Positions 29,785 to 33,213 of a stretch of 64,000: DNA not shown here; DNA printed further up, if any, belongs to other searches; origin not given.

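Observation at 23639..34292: Type II secretion-like locus with gspF and eight prepilin-like genes but no ATPase, secretin or prepilin peptidase nearby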

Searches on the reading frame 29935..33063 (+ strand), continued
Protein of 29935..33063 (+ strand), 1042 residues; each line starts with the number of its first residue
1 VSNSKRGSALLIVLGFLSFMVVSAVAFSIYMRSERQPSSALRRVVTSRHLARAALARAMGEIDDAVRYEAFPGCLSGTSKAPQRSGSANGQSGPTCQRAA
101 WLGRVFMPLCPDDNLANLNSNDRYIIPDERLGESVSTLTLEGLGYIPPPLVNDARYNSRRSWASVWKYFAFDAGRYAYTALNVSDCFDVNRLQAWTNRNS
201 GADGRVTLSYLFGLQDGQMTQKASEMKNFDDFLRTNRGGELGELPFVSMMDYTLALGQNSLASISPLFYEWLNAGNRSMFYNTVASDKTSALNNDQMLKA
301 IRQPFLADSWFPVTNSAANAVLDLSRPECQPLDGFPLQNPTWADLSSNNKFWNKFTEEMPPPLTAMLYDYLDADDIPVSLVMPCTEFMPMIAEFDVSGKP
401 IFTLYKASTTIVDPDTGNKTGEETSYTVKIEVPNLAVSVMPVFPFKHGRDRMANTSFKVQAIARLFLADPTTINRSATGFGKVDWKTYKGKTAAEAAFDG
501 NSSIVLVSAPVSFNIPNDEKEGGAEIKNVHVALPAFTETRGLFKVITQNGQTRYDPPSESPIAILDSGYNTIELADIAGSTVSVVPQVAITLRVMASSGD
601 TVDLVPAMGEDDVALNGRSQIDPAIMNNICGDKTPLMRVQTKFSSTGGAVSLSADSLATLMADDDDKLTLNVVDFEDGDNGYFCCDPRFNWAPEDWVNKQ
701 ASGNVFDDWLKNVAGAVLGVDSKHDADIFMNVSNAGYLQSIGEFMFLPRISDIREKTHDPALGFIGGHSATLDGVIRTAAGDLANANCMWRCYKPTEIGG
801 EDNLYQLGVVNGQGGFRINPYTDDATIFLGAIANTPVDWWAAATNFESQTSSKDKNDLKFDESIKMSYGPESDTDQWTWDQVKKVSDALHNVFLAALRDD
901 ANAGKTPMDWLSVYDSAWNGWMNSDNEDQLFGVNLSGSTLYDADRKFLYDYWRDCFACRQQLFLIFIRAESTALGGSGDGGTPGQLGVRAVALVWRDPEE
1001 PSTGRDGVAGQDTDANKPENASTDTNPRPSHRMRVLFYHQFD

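Call 20: find_related_loci(query=A1, collection=genome_contigs, flank=10000)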
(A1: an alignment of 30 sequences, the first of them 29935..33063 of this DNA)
Query A1 (1042 aa) in genome_contigs; peptide patterns used: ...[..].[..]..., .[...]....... (x = any residue, [..] = any of these).
203 stretches matched a pattern; 147 encode a relative of the query (tblastn E <= 1e-3); the best 80 are kept; 80 distinct loci.
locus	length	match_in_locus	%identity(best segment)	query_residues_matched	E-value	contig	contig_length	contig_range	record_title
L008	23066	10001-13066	52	1-1042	0e+0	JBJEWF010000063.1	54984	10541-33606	MAG: Kiritimatiellia bacterium isolate PUUB15_bin.014 NODE_391_length_54984_cov_10.862058, whole genome shotgun sequence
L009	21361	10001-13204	37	2-1042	1e-168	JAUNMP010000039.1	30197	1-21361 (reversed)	MAG: bacterium isolate S32M_St_metabat_107 NODE_1012_length_30197_cov_45.417192, whole genome shotgun sequence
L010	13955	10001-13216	37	2-1042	1e-167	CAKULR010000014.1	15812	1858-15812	MAG: uncultured Kiritimatiellaeota bacterium isolate REFINED_METABAT215_TOP10_CONTIGS_1500_ASSEMBLY_K77_MERGED__Hadza_Mo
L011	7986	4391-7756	36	1-1042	6e-168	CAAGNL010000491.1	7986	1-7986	MAG TPA_asm: Kiritimatiellae bacterium, isolate HGM23428, WGS project CAAGNL010000000 data, contig: SRS476839_98_k119_37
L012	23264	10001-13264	35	3-1042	5e-159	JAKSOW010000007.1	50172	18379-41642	MAG: Kiritimatiellia bacterium isolate Horse_feces187 MAG187_7, whole genome shotgun sequence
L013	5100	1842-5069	36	5-1042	8e-158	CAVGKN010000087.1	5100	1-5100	Lachnospiraceae bacterium isolate H07613-L1_cleanbin_000033 genome assembly, contig: Spades_H07613-L1_contig_5697, whole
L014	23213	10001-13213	34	1-1042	4e-152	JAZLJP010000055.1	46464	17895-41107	MAG: Kiritimatiellia bacterium isolate T1900044962_TA20190024.MAGScoT_cleanbin_000032 SGB_3965_k141_1463371, whole genom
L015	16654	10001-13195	35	2-1042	2e-151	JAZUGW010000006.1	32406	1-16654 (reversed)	MAG: Kiritimatiellia bacterium isolate T1900045282_TH20190052.MAGScoT_cleanbin_000029 SGB_5952_k141_1256571, whole genom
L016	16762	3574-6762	34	1-1042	2e-148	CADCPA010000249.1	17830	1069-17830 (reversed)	uncultured bacterium isolate RUG14841 genome assembly, contig: RUG14841_asm_249, whole genome shotgun sequence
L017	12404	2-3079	34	11-1042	4e-147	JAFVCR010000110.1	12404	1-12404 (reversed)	MAG: Kiritimatiellae bacterium isolate RGIG5050 Roe_deer_Rumen.Co__c719745, whole genome shotgun sequence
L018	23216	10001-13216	35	4-1042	4e-145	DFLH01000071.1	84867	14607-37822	MAG TPA_asm: Verrucomicrobia bacterium UBA3624 UBA3624_contig_779, whole genome shotgun sequence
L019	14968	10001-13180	35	4-1042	8e-145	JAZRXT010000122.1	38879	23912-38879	MAG: Kiritimatiellia bacterium isolate T1900044950_TA20190003.MAGScoT_cleanbin_000120 SGB_3607_k141_1804467, whole genom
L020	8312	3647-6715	34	3-1042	5e-144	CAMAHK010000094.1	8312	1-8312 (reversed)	MAG: uncultured Verrucomicrobia bacterium isolate SRR5666653_bin.13_metaWRAP_v1.3_MAG genome assembly, contig: ERZ114488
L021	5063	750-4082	33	4-1042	1e-143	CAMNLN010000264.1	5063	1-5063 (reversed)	MAG: uncultured Verrucomicrobia bacterium isolate SRR1222429_bin.139_metaWRAP_v1.3_MAG genome assembly, contig: NODE.543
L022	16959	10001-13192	33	4-1042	1e-139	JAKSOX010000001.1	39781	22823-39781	MAG: Kiritimatiellia bacterium isolate Horse_feces188 MAG188_1, whole genome shotgun sequence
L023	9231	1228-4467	33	4-1042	5e-140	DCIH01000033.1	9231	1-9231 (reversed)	MAG TPA_asm: Verrucomicrobia bacterium UBA1731 UBA1731_contig_18718, whole genome shotgun sequence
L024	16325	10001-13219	34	2-1042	3e-136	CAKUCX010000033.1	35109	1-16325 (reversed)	MAG: uncultured Kiritimatiellaeota bacterium isolate REFINED_METABAT215_TOP10_CONTIGS_1500_ASSEMBLY_K77_MERGED__Hadza_Mo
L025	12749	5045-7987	33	5-1042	8e-136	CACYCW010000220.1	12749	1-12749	uncultured bacterium isolate RUG11823 genome assembly, contig: RUG11823_asm_220, whole genome shotgun sequence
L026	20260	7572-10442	33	4-1042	1e-134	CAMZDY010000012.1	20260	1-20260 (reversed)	MAG TPA_asm: uncultured Verrucomicrobia bacterium isolate SRR10912534_bin.90_metaWRAP_v1.3_MAG genome assembly, contig:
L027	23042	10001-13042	33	1-1042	4e-133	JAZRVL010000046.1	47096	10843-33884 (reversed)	MAG: Kiritimatiellia bacterium isolate T1900044953_TA20190006.MAGScoT_cleanbin_000057 SGB_3742_k141_1872415, whole genom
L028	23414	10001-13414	33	5-1042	2e-133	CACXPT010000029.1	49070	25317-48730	uncultured bacterium isolate RUG11483 genome assembly, contig: RUG11483_asm_29, whole genome shotgun sequence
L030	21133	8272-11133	32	5-1042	6e-131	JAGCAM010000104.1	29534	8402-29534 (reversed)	MAG: Kiritimatiellae bacterium isolate RGIG9614 Yak_Duodenum-1__c367828, whole genome shotgun sequence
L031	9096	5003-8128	31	5-1042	8e-131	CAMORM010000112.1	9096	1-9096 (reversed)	MAG: uncultured Verrucomicrobia bacterium isolate SRR873601_bin.173_metaWRAP_v1.3_MAG genome assembly, contig: NODE_2476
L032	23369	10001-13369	31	5-1042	1e-129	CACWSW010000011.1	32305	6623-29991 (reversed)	uncultured bacterium isolate RUG10884 genome assembly, contig: RUG10884_asm_11, whole genome shotgun sequence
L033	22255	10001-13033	32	5-1042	6e-129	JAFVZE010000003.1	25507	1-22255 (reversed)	MAG: Kiritimatiellae bacterium isolate RGIG5528 Sheep_Colon.Co__c45097, whole genome shotgun sequence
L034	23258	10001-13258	31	2-1042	2e-128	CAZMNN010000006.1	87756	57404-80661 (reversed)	MAG TPA_asm: uncultured Lentisphaeraceae bacterium isolate binchicken_co370_263 genome assembly, contig: NODE_386_length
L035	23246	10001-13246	32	5-1042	5e-127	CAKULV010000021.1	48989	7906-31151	MAG: uncultured Kiritimatiellaeota bacterium isolate REFINED_METABAT215_TOP10_CONTIGS_1500_ASSEMBLY_K77_MERGED__Hadza_Mo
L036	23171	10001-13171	45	1-1042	0e+0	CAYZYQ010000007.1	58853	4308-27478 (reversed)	MAG TPA_asm: uncultured Lentisphaeraceae bacterium isolate binchicken_co370_247 genome assembly, contig: NODE_706_length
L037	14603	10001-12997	31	3-1042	1e-126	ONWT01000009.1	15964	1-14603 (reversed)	uncultured Lentisphaerae bacterium isolate RUG712 genome assembly, contig: k87_2521279, whole genome shotgun sequence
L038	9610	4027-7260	32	5-1042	9e-127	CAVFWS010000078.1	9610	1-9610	Clostridium sp. CAG:138 isolate H07615-L1_cleanbin_000049 genome assembly, contig: Spades_H07615-L1_contig_5857, whole g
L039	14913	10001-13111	33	5-1042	1e-125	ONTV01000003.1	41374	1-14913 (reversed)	uncultured Lentisphaerae bacterium isolate RUG632 genome assembly, contig: scaffold_853, whole genome shotgun sequence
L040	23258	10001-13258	31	1-1042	6e-125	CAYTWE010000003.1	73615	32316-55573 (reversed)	MAG TPA_asm: uncultured Lentisphaeraceae bacterium isolate SRP350583_co2_409 genome assembly, contig: NODE_358_length_73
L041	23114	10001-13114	32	1-1042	1e-124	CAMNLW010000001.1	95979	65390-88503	MAG: uncultured Verrucomicrobia bacterium isolate SRR873596_bin.102_metaWRAP_v1.3_MAG genome assembly, contig: NODE.386_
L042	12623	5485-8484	33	3-1042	6e-124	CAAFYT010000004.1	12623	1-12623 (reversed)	MAG TPA_asm: Kiritimatiellae bacterium, isolate HGM23416, WGS project CAAFYT010000000 data, contig: SRS475941_2_k119_172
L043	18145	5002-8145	32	3-1042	1e-130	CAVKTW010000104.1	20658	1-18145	Candidatus Methanomethylophilaceae archaeon isolate G02630-L1_cleanbin_000058 genome assembly, contig: Spades_G02630-L1_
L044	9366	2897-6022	31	5-1042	1e-122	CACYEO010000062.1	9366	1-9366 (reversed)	uncultured bacterium isolate RUG11875 genome assembly, contig: RUG11875_asm_62, whole genome shotgun sequence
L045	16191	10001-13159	31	2-1042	7e-122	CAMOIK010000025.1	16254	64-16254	MAG: uncultured Verrucomicrobia bacterium isolate SRR873605_bin.63_metaWRAP_v1.3_MAG genome assembly, contig: NODE_7275_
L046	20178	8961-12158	31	2-1042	1e-120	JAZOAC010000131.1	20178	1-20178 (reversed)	MAG: Kiritimatiellia bacterium isolate T1900044764_TS20190230.MAGScoT_cleanbin_000043 SGB_2394_k141_2756953, whole genom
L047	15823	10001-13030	32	1-1042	1e-117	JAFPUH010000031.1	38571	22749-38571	MAG: Kiritimatiellae bacterium isolate RGIG1481 Goat_Abomasum-1__c398197, whole genome shotgun sequence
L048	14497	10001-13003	31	5-1042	3e-116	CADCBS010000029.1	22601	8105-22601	uncultured bacterium isolate RUG14492 genome assembly, contig: RUG14492_asm_29, whole genome shotgun sequence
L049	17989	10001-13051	32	4-1042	5e-116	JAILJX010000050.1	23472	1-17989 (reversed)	MAG: Kiritimatiellia bacterium isolate RUI187 k141_5103824_flag=0_multi=57.0000_len=23472, whole genome shotgun sequence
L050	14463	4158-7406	30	3-1042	2e-115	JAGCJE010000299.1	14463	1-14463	MAG: Kiritimatiellae bacterium isolate RGIG9840 Yak_Rectum-1__c1060342, whole genome shotgun sequence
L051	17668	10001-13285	32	5-1042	2e-115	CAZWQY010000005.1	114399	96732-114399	MAG TPA_asm: uncultured Lentisphaeraceae bacterium isolate binchicken_co370_218 genome assembly, contig: NODE_227_length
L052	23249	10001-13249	30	3-1042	2e-115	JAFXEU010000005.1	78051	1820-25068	MAG: Kiritimatiellae bacterium isolate RGIG6350 Sheep_Rectum-4__c43884, whole genome shotgun sequence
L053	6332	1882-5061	31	3-1042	1e-114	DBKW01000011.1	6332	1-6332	MAG TPA_asm: Verrucomicrobia bacterium UBA740 UBA740_contig_3344, whole genome shotgun sequence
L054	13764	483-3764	30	1-1042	8e-114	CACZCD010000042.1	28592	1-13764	uncultured bacterium isolate RUG12478 genome assembly, contig: RUG12478_asm_42, whole genome shotgun sequence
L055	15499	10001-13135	30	5-1042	7e-114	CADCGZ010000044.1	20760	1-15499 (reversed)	uncultured bacterium isolate RUG14632 genome assembly, contig: RUG14632_asm_44, whole genome shotgun sequence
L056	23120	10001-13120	31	4-1042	3e-113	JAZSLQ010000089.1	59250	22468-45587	MAG: Kiritimatiellia bacterium isolate T1900044557_TS20190023.MAGScoT_cleanbin_000052 SGB_318_k141_1121453, whole genome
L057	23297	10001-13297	30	5-1042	1e-111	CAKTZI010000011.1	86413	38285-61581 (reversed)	MAG: uncultured Kiritimatiellaeota bacterium isolate REFINED_METABAT215_TOP10_CONTIGS_1500_ASSEMBLY_K77_MERGED__Hadza_Mo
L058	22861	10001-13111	31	5-1042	8e-112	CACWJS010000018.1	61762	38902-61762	uncultured bacterium isolate RUG10640 genome assembly, contig: RUG10640_asm_18, whole genome shotgun sequence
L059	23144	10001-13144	31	5-1042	6e-112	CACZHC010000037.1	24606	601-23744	uncultured bacterium isolate RUG12612 genome assembly, contig: RUG12612_asm_37, whole genome shotgun sequence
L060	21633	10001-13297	30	5-1042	2e-111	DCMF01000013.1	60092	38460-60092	MAG TPA_asm: Verrucomicrobia bacterium UBA1629 UBA1629_contig_729, whole genome shotgun sequence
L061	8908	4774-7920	30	5-1042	1e-110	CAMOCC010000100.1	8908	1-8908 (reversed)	MAG: uncultured Verrucomicrobia bacterium isolate SRR873601_bin.89_metaWRAP_v1.3_MAG genome assembly, contig: NODE_25518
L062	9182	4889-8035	30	5-1042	7e-112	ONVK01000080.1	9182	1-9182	uncultured Lentisphaerae bacterium isolate RUG673 genome assembly, contig: scaffold_4495, whole genome shotgun sequence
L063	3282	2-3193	30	29-1042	9e-114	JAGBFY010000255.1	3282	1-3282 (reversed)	MAG: Kiritimatiellae bacterium isolate RGIG9083 Water_deer_Rectum.Co__c664257, whole genome shotgun sequence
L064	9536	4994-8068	31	1-1042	3e-109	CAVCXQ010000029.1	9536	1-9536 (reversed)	uncultured Muribaculaceae bacterium isolate H07663-L1_cleanbin_000058 genome assembly, contig: Spades_H07663-L1_contig_4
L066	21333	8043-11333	30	5-1042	1e-108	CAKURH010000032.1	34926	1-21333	MAG: uncultured Kiritimatiellaeota bacterium isolate REFINED_METABAT215_TOP10_CONTIGS_1500_ASSEMBLY_K77_MERGED__Hadza_Ph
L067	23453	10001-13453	32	3-1042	3e-108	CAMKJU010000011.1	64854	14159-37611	MAG: uncultured Lentisphaerae bacterium isolate SRR12081301_bin.91_metaWRAP_v1.3_MAG genome assembly, contig: ERZ1228976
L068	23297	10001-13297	30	5-1042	6e-108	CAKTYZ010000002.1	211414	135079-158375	MAG: uncultured Kiritimatiellaeota bacterium isolate REFINED_METABAT215_TOP10_CONTIGS_1500_ASSEMBLY_K77_MERGED__Hadza_Mo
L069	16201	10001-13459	32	3-1042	4e-107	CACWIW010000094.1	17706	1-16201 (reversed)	uncultured bacterium isolate RUG10619 genome assembly, contig: RUG10619_asm_94, whole genome shotgun sequence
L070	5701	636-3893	29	5-1042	8e-107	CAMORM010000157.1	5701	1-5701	MAG: uncultured Verrucomicrobia bacterium isolate SRR873601_bin.173_metaWRAP_v1.3_MAG genome assembly, contig: NODE_4748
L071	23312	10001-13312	29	5-1042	2e-106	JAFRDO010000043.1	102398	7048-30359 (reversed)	MAG: Kiritimatiellae bacterium isolate RGIG2398 Goat_Ileum-4__c138452, whole genome shotgun sequence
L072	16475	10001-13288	30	4-1042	4e-106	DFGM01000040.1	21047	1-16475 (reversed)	MAG TPA_asm: Verrucomicrobia bacterium UBA3750 UBA3750_contig_44002, whole genome shotgun sequence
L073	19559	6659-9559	32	3-1042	3e-104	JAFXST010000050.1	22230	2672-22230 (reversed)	MAG: Kiritimatiellae bacterium isolate RGIG6712 Sheep_Rumen-2__c700408, whole genome shotgun sequence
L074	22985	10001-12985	33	4-1042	3e-123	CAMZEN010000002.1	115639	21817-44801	MAG TPA_asm: uncultured Verrucomicrobia bacterium isolate SRR10912534_bin.105_metaWRAP_v1.3_MAG genome assembly, contig:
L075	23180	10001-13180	34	5-1042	1e-156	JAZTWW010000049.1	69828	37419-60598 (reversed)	MAG: Kiritimatiellia bacterium isolate T1900045332_YK20190021.MAGScoT_cleanbin_000015 SGB_6538_k141_1941369, whole genom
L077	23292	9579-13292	30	3-1042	8e-100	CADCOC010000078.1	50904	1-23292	uncultured bacterium isolate RUG14821 genome assembly, contig: RUG14821_asm_78, whole genome shotgun sequence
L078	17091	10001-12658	32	3-1042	2e-97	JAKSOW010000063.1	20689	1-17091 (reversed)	MAG: Kiritimatiellia bacterium isolate Horse_feces187 MAG187_63, whole genome shotgun sequence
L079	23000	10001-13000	33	4-1042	4e-115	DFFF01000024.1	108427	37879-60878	MAG TPA_asm: Verrucomicrobia bacterium UBA3783 UBA3783_contig_4054, whole genome shotgun sequence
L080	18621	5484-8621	33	1-1042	2e-129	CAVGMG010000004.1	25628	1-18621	Alistipes onderdonkii isolate H07668-L1_cleanbin_000053 genome assembly, contig: Spades_H07668-L1_contig_764, whole geno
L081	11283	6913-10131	37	2-1042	2e-170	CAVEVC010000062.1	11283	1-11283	Clostridiales bacterium CCNA10 isolate H07615-L1_cleanbin_000051 genome assembly, contig: Spades_H07615-L1_contig_4691,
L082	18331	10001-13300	42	1-1042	2e-88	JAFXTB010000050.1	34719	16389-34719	MAG: Kiritimatiellae bacterium isolate RGIG6720 Sheep_Rumen-2__c375639, whole genome shotgun sequence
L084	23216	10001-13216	36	2-1042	3e-166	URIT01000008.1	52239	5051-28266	uncultured bacterium isolate UMGS1035 genome assembly, contig: NODE_534_length_52239_cov_41.441534, whole genome shotgun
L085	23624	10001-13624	32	3-1042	1e-134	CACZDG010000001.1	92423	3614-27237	uncultured bacterium isolate RUG12514 genome assembly, contig: RUG12514_asm_1, whole genome shotgun sequence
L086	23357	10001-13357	35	1-1042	1e-155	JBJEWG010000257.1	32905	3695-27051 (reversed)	MAG: Kiritimatiellia bacterium isolate LOHA37_bin.013 NODE_590_length_32905_cov_7.187884, whole genome shotgun sequence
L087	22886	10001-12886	32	3-1042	5e-124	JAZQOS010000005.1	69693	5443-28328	MAG: Kiritimatiellia bacterium isolate T1900045242_TH20190012.MAGScoT_cleanbin_000040 SGB_5548_k141_2902386, whole genom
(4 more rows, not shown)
